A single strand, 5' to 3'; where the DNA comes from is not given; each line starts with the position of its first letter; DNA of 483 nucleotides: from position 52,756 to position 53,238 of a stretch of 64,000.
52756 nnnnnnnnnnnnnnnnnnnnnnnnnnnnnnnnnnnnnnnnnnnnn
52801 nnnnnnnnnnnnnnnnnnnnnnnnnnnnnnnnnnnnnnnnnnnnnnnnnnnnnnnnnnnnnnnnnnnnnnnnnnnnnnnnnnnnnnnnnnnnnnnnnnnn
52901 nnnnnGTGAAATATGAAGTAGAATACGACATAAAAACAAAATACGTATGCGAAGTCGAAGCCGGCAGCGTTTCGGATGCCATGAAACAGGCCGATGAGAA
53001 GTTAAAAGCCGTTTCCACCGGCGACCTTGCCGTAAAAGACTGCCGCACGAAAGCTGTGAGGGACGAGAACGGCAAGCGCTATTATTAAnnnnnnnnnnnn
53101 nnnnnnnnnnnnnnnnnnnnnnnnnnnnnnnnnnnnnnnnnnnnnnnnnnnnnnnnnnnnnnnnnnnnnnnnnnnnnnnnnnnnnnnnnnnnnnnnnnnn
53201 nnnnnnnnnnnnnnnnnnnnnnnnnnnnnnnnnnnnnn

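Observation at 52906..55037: Orphan reverse-transcriptase operon immediately upstream of the giant RNA candidate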

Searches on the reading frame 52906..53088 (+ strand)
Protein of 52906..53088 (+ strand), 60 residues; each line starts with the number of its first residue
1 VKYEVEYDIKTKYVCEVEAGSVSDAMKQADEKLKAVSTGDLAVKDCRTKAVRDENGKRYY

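Call 4: search_protein_families(library=pfam, proteins=[window:52906-53088:+], max_evalue=0.01)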
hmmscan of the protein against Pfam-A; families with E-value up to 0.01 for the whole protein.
window:52906-53088:+ (60 aa): 0 families

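Call 5: search_protein_families(library=padloc, proteins=[window:52906-53088:+], max_evalue=0.01)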
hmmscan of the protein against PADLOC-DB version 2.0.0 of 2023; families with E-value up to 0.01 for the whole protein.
window:52906-53088:+ (60 aa): 0 families

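Call 20: search_protein_families(library=phrogs, proteins=[window:52906-53088:+], max_evalue=0.00001)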
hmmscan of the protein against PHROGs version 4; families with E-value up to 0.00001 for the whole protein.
window:52906-53088:+ (60 aa): 0 families
